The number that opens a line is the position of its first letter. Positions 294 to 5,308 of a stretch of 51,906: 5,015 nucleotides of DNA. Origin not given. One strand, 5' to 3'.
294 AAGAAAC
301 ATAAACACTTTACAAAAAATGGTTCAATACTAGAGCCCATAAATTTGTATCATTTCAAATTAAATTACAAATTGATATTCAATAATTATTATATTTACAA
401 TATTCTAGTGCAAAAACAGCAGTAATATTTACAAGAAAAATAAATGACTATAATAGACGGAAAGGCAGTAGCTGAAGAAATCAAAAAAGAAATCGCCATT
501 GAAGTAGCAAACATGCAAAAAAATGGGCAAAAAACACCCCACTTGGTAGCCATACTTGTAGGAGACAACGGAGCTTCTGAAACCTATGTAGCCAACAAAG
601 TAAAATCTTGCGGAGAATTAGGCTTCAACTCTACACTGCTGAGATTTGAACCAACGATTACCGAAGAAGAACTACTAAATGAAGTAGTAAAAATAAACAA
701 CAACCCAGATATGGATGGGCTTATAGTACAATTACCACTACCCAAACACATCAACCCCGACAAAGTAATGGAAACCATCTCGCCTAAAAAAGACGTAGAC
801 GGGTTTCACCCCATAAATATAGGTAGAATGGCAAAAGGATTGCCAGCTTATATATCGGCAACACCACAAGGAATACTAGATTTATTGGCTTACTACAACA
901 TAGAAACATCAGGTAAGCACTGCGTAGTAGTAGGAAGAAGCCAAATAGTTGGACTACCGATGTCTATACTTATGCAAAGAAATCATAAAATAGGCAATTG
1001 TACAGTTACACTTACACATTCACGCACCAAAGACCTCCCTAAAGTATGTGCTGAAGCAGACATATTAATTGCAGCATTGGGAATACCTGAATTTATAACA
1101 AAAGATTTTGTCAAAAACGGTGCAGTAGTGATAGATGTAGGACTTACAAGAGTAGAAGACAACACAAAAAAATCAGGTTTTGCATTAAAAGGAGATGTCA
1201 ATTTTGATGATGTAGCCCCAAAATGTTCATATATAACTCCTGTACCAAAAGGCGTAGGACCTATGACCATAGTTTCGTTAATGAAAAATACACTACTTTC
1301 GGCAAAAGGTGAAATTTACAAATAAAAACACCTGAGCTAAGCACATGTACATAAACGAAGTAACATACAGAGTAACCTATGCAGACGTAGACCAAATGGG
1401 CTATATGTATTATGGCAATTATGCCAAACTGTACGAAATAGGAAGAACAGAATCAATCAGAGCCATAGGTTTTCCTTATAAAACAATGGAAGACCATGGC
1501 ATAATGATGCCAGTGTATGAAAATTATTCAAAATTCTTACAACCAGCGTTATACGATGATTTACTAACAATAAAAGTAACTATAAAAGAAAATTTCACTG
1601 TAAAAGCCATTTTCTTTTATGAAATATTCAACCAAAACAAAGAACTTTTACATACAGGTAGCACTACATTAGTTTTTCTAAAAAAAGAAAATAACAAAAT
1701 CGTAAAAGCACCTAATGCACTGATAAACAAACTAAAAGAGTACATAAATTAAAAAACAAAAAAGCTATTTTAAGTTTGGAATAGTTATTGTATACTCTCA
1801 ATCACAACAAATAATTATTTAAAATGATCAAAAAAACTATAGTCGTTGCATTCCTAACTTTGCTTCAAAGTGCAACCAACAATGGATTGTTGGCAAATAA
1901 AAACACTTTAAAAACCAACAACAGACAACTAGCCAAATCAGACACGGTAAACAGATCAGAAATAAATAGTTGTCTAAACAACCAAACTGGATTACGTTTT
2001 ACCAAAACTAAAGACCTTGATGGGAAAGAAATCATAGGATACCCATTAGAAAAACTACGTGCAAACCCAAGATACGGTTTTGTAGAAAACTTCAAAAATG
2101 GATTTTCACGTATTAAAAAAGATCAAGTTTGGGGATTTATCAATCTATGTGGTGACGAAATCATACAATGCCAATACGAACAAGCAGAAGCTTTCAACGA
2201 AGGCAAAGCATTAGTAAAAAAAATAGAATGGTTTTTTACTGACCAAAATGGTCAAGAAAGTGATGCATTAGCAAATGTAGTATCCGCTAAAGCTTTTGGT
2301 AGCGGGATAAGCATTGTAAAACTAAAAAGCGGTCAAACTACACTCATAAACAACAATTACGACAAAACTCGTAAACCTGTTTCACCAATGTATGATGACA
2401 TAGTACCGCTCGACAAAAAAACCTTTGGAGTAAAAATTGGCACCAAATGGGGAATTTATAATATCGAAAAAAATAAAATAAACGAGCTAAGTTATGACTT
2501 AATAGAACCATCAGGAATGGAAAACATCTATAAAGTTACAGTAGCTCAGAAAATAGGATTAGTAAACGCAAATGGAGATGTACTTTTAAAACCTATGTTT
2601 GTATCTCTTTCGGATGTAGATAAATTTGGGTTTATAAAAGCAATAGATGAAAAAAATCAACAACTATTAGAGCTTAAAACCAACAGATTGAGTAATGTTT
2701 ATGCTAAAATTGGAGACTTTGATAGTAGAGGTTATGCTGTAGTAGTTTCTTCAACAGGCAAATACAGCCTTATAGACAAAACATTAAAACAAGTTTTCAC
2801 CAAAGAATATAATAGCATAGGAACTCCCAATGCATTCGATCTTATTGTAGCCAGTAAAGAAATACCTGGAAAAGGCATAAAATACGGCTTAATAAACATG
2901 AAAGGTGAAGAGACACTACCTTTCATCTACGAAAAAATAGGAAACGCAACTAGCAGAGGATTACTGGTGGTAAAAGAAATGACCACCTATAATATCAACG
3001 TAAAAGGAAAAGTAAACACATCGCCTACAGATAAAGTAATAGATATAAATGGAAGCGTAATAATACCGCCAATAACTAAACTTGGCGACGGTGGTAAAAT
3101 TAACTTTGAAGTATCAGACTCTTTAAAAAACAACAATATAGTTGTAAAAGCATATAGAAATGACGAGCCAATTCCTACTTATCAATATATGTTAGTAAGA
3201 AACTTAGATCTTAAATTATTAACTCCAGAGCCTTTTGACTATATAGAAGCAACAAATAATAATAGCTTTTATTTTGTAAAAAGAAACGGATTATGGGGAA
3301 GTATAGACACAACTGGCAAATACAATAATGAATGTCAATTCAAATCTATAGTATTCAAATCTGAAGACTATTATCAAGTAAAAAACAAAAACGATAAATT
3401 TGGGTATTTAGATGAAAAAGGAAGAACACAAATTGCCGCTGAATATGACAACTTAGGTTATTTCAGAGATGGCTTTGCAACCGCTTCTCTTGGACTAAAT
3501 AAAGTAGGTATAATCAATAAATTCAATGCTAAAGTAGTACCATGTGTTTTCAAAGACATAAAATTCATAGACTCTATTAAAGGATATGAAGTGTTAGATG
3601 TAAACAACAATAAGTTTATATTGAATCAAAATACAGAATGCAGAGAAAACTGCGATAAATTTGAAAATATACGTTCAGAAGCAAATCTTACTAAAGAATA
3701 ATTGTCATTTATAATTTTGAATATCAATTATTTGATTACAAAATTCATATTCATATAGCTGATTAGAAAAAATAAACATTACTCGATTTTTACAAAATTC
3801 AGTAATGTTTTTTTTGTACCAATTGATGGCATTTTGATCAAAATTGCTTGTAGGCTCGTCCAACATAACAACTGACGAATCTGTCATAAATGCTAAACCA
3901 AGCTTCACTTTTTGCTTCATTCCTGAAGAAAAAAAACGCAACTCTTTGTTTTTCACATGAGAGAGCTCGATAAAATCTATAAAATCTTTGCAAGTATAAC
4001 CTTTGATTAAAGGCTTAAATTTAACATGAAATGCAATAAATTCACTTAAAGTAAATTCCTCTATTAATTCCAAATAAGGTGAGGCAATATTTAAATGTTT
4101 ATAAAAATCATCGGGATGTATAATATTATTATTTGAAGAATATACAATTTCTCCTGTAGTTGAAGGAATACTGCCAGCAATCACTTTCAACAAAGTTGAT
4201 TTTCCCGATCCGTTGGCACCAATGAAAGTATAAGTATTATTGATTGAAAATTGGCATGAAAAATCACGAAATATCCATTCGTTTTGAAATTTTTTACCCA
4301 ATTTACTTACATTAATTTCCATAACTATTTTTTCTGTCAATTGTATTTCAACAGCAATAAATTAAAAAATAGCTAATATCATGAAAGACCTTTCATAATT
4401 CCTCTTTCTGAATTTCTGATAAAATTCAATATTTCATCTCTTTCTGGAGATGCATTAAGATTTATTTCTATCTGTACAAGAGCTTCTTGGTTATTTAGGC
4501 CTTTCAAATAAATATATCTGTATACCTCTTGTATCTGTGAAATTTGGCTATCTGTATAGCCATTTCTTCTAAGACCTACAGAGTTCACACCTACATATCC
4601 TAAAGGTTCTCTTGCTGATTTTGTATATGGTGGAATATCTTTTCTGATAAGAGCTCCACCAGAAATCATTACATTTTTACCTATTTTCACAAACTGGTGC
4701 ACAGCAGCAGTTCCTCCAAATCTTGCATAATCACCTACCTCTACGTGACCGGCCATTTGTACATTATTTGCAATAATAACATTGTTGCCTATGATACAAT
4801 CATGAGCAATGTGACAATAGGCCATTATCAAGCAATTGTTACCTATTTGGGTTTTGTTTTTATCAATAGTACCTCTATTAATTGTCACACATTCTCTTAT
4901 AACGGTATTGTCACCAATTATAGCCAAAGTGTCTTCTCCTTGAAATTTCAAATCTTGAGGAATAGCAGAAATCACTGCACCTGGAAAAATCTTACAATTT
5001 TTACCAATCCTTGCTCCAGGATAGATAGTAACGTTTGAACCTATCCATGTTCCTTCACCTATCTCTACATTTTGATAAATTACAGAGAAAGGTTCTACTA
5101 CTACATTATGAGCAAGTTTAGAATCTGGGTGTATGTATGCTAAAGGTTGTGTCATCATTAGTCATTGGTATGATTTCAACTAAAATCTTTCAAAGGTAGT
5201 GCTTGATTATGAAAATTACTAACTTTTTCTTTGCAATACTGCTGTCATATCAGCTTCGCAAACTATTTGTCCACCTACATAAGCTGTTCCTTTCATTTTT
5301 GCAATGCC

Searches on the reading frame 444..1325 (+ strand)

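Call 68: search_protein_families(library=pfam, proteins=[window:444-1325:+], max_evalue=0.00001)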
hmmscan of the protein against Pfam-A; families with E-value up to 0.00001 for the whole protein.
window:444-1325:+ (293 aa): 2 families
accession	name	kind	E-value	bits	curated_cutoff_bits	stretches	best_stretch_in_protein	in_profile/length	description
PF02882.25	THF_DHG_CYH_C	-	9.4e-62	207.5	27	1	122-288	1-157/160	Tetrahydrofolate dehydrogenase/cyclohydrolase, NAD(P)-binding domain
PF00763.28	THF_DHG_CYH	-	3.8e-40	137.2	32.8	1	4-119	1-115/115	Tetrahydrofolate dehydrogenase/cyclohydrolase, catalytic domain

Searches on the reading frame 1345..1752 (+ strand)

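Call 68: search_protein_families(library=pfam, proteins=[window:1345-1752:+], max_evalue=0.00001)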
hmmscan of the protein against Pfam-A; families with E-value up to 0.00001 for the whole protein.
window:1345-1752:+ (135 aa): 2 families
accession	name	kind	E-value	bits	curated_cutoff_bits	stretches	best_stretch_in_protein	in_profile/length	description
PF13279.12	4HBT_2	-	1.5e-11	45.3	25.5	1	10-129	1-121/122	Thioesterase-like superfamily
PF03061.28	4HBT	-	8.9e-09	36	20.6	1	18-101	1-77/79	Thioesterase superfamily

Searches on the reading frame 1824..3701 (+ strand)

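Call 68: search_protein_families(library=pfam, proteins=[window:1824-3701:+], max_evalue=0.00001)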
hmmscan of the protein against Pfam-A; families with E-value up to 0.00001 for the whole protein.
window:1824-3701:+ (625 aa): 1 family
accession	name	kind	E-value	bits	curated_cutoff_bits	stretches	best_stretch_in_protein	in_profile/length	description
PF14903.11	WG_beta_rep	-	4.8e-30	103.7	25.6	1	103-133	1-31/35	WG containing repeat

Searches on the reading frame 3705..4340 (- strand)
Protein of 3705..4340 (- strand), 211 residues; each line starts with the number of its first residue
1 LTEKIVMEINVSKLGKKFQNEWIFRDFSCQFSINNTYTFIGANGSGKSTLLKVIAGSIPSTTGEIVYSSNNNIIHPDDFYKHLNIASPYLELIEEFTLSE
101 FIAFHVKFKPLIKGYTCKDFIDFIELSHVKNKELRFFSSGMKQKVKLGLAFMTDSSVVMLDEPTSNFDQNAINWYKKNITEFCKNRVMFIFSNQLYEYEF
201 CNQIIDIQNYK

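Call 68: search_protein_families(library=pfam, proteins=[window:3705-4340:-], max_evalue=0.00001)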
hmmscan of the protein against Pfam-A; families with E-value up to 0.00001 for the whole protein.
window:3705-4340:- (211 aa): 2 families
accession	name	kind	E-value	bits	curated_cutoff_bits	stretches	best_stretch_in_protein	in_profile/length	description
PF00005.33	ABC_tran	-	2.9e-20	73.7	25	1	25-165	2-137/137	ABC transporter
PF13304.12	AAA_21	-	3.9e-07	30.9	27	0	39-54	4-19/304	AAA domain, putative AbiEii toxin, Type IV TA system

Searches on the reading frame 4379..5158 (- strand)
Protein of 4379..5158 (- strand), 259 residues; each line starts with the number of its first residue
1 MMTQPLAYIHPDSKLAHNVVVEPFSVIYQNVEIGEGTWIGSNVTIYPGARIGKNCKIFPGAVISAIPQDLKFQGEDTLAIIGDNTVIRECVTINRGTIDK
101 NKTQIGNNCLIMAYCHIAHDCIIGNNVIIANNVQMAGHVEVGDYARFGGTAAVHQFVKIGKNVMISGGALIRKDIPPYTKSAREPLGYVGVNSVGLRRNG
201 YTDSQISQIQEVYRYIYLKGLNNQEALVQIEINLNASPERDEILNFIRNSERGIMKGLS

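Call 68: search_protein_families(library=pfam, proteins=[window:4379-5158:-], max_evalue=0.00001)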
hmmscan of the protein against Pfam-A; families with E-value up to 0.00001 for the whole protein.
window:4379-5158:- (259 aa): 5 families
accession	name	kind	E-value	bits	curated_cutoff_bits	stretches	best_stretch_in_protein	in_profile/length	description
PF00132.30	Hexapep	-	6.4e-36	121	27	2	103-134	2-33/36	Bacterial transferase hexapeptide (six repeats)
PF13720.11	Acetyltransf_11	-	6.5e-25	87.8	24.5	1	174-255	1-82/82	Udp N-acetylglucosamine O-acyltransferase; Domain 2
PF25084.1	LbH_EIF2B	-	2.1e-12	47.4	54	1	17-109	8-103/105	EIF2B subunit epsilon LbH domain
PF14602.12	Hexapep_2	-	2.1e-06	27.8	27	0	31-65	2-34/34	Hexapeptide repeat of succinyl-transferase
PF25087.1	GMPPB_C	-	9.9e-06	25.7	39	0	41-138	3-92/110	GMPPB C-terminal domain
